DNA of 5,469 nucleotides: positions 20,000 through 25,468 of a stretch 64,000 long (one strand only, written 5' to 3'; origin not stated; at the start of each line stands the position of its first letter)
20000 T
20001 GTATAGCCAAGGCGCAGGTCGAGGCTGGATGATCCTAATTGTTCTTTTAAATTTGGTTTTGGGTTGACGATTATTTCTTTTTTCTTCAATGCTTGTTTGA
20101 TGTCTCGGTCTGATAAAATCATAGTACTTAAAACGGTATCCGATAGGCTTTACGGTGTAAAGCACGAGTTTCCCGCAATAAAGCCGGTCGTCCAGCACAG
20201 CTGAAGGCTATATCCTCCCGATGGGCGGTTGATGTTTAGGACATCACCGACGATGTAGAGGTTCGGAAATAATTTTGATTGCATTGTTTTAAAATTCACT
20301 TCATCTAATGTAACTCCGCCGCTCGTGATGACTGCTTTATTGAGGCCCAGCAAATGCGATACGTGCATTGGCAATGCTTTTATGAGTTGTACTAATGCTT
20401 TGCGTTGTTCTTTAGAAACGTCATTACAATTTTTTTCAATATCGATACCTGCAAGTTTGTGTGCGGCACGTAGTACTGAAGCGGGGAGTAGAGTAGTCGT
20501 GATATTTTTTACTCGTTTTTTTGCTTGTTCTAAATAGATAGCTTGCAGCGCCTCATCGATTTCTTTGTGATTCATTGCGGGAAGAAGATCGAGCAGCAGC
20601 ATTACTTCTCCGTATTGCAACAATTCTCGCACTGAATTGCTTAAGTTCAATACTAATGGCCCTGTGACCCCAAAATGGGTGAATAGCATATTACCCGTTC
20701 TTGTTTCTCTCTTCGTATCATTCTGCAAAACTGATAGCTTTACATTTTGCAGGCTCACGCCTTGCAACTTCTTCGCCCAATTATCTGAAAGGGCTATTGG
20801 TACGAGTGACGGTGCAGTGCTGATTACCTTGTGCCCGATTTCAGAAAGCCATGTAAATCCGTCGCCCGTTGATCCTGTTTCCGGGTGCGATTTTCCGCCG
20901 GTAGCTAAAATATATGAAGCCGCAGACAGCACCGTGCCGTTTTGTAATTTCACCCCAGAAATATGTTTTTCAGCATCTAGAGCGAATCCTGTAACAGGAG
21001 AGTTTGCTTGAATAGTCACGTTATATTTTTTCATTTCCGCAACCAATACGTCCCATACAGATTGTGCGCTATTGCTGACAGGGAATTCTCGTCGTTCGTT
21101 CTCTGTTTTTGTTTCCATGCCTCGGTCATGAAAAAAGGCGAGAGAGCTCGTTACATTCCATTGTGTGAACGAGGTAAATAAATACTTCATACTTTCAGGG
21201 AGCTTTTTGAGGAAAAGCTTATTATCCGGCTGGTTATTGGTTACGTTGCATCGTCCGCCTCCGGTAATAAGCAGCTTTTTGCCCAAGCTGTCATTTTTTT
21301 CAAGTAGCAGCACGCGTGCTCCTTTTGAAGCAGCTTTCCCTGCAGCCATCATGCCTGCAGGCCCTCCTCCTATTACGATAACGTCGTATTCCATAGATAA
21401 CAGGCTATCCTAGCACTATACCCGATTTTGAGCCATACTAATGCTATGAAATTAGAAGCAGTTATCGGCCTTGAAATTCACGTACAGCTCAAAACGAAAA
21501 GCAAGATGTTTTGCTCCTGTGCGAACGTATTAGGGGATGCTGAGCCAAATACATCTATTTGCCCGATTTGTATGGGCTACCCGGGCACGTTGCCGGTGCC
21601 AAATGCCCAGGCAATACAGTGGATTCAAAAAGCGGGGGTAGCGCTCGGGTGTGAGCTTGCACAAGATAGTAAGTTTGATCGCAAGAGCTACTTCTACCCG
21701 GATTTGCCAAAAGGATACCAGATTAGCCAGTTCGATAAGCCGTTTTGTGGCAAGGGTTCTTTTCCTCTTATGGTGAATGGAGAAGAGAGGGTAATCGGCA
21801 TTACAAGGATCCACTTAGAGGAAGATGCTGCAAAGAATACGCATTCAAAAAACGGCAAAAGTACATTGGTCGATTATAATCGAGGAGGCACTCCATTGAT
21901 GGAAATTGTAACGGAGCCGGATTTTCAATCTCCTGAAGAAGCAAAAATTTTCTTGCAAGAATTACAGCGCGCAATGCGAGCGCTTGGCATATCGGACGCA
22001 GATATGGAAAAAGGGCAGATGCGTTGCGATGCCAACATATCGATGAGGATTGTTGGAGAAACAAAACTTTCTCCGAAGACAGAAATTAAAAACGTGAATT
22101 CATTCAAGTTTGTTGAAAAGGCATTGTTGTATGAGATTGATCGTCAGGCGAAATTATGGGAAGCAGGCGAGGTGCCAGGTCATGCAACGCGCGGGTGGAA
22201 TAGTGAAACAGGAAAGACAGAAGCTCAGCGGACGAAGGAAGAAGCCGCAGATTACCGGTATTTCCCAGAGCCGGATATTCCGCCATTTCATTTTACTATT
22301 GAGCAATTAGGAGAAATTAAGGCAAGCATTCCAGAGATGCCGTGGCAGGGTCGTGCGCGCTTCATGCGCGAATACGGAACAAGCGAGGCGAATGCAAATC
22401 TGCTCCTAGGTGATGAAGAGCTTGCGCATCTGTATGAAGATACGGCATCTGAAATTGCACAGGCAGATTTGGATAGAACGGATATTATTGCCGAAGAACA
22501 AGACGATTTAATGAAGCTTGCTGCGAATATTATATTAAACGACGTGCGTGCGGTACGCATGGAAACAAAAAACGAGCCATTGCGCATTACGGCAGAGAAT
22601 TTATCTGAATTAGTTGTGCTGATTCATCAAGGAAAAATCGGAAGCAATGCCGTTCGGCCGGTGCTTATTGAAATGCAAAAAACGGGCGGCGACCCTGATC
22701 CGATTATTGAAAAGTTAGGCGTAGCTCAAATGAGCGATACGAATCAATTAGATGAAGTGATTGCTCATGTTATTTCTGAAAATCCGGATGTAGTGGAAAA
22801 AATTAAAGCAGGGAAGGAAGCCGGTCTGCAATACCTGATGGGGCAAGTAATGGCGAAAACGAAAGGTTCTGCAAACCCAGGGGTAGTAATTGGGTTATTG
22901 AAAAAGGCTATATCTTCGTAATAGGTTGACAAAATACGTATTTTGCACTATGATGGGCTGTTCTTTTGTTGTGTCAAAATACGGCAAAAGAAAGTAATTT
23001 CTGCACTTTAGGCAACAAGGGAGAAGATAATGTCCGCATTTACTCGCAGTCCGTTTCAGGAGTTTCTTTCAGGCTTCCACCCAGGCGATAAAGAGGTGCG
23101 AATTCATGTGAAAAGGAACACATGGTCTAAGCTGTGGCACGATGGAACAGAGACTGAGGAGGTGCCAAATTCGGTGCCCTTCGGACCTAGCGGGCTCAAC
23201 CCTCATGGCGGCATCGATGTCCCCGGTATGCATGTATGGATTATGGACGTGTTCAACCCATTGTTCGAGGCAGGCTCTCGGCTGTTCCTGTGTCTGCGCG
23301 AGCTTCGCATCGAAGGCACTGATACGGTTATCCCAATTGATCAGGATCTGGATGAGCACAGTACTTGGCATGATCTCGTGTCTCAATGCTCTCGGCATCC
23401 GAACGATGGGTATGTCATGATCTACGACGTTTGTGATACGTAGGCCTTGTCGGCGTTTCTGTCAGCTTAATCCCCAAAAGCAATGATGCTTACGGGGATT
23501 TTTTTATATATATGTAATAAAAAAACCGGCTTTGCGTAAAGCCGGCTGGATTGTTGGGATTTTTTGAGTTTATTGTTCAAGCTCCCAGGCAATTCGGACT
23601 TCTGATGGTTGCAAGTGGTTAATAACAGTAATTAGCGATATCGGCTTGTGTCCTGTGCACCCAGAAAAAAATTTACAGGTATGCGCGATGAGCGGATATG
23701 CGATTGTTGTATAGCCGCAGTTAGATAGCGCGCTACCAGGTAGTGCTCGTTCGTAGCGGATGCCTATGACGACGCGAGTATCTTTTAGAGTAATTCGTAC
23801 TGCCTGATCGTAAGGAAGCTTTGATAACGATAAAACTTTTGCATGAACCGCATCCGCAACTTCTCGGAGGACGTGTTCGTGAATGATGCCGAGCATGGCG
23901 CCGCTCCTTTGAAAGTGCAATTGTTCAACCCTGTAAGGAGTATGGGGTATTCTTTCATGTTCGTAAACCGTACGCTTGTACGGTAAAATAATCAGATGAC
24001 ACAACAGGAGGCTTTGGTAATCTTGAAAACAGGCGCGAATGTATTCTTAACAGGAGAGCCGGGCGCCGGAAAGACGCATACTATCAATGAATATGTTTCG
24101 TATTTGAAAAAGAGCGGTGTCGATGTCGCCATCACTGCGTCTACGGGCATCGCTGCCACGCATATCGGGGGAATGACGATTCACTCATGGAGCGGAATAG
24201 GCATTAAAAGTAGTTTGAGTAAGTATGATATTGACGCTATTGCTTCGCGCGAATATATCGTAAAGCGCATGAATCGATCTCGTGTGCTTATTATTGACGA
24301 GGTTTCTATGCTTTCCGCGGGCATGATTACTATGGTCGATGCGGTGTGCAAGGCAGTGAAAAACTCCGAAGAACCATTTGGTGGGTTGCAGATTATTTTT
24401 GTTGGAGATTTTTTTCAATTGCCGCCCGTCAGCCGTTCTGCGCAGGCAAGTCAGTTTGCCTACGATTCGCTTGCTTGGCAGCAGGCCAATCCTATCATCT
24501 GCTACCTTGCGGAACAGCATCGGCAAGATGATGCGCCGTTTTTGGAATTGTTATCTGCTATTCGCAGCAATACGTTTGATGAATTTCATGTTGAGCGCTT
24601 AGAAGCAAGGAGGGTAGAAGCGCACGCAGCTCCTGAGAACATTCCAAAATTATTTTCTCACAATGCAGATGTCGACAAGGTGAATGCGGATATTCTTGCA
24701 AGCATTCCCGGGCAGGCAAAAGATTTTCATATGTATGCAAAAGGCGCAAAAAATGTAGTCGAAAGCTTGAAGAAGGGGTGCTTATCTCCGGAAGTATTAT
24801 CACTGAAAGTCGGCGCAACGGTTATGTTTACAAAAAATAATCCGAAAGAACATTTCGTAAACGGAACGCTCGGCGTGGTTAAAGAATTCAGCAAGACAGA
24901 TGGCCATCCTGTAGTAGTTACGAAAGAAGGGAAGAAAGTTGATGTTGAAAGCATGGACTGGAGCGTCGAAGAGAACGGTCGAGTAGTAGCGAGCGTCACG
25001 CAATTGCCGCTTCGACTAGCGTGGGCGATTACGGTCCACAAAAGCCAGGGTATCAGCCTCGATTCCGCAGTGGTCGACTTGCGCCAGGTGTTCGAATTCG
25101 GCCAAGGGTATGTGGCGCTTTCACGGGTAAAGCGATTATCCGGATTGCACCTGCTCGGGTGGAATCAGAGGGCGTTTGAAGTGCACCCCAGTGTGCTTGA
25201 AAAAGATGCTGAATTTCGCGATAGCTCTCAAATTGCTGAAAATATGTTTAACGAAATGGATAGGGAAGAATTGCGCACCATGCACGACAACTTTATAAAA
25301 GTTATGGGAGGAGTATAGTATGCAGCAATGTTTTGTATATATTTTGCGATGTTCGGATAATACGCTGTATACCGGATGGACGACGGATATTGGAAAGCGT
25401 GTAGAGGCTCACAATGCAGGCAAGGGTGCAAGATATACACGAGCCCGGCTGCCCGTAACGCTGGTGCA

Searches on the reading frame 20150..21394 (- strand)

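Call 9: search_protein_families(library=pfam, proteins=[window:20150-21394:-])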
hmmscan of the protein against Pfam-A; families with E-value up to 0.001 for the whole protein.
window:20150-21394:- (414 aa): 13 families
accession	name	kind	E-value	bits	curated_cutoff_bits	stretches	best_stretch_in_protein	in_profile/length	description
PF03486.20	HI0933_like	-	8.2e-77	258.4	50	1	4-409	2-243/244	HI0933-like protein Rossmann domain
PF22780.1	HI0933_like_1st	-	1.1e-37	129.8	27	1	195-355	2-164/165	HI0933-like protein barrel and H2TH domain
PF00890.30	FAD_binding_2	-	5.2e-16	59.3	20.4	1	4-387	1-404/414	FAD binding domain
PF12831.13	FAD_oxidored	-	8.1e-14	52.2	27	1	4-166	1-145/416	FAD dependent oxidoreductase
PF07992.20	Pyr_redox_2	-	2.4e-11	44.1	26.1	1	3-169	1-111/291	Pyridine nucleotide-disulphide oxidoreductase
PF01134.28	GIDA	-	1.3e-09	38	22.1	1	4-36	1-34/391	Glucose inhibited division protein A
PF01266.30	DAO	-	4.6e-09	36.7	27.9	1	4-38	1-35/353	FAD dependent oxidoreductase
PF13450.12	NAD_binding_8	-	3.5e-06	27.7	21.9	1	7-38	1-32/68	NAD(P)-binding Rossmann-like domain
PF01494.25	FAD_binding_3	-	7e-06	25.9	22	1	2-35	1-34/349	FAD binding domain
PF13738.12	Pyr_redox_3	-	8.4e-06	25.7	30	0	6-37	1-32/305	Pyridine nucleotide-disulphide oxidoreductase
PF00070.33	Pyr_redox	-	1.3e-05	26.1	22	0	5-39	2-36/82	Pyridine nucleotide-disulphide oxidoreductase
PF01946.23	Thi4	-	2.4e-05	24.1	26.2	1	1-41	16-57/235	Thi4 family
PF01262.27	AlaDh_PNT_C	-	0.00017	21.6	23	1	4-55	30-82/214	Alanine dehydrogenase/PNT, C-terminal domain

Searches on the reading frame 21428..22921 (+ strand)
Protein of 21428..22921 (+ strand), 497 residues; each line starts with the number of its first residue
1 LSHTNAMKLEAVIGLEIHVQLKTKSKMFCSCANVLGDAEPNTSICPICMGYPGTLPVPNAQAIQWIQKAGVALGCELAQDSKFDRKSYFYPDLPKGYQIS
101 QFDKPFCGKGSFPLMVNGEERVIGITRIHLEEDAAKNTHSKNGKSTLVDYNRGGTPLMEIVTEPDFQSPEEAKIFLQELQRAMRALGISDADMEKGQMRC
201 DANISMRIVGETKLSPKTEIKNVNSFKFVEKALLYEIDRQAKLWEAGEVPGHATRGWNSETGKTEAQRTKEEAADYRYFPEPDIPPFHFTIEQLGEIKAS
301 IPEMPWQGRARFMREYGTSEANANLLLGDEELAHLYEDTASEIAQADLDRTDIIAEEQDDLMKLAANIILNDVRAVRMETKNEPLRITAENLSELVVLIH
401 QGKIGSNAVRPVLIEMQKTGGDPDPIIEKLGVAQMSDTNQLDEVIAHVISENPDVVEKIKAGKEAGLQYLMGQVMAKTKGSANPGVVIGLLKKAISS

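Call 9: search_protein_families(library=pfam, proteins=[window:21428-22921:+])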
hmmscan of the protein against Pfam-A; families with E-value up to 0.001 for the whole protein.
window:21428-22921:+ (497 aa): 2 families
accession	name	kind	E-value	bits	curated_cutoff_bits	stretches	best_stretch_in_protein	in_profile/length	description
PF02934.20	GatB_N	-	1.7e-113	378.8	23.4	1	12-290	2-272/277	GatB/GatE catalytic domain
PF02637.23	GatB_Yqey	-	1.7e-33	116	27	1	357-495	9-148/148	GatB domain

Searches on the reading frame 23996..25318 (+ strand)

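Call 9: search_protein_families(library=pfam, proteins=[window:23996-25318:+])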
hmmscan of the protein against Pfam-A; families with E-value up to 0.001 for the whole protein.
window:23996-25318:+ (440 aa): 9 families
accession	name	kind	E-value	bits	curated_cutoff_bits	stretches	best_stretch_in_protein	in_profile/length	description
PF05970.20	PIF1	-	1.2e-33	117.1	25.9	1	8-179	17-191/223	PIF1-like helicase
PF13245.12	AAA_19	-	2.7e-16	60.4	25.1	1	3-146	1-133/134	AAA domain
PF13604.12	AAA_30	-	3.9e-16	59.8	27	1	3-195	6-174/191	AAA domain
PF13401.12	AAA_22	-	3.4e-07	31.1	27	1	13-137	5-122/130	AAA domain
PF21530.3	Pif1_2B_dom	-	3.4e-07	30.3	23.9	1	256-298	4-47/47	DNA helicase Pif1, 2B domain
PF03266.21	NTPase_1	-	2.5e-05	24.7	23.9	0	15-45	1-31/168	NTPase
PF01443.25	Viral_helicase1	-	3.4e-05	24.2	21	0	19-177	4-132/228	Viral superfamily 1 RNA helicase core domain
PF18335.7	SH3_13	-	0.00025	21.2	41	1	270-304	26-60/65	ATP-dependent RecD-like DNA helicase SH3 domain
PF13086.12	AAA_11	-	0.0003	21.1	27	0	15-54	19-65/257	AAA domain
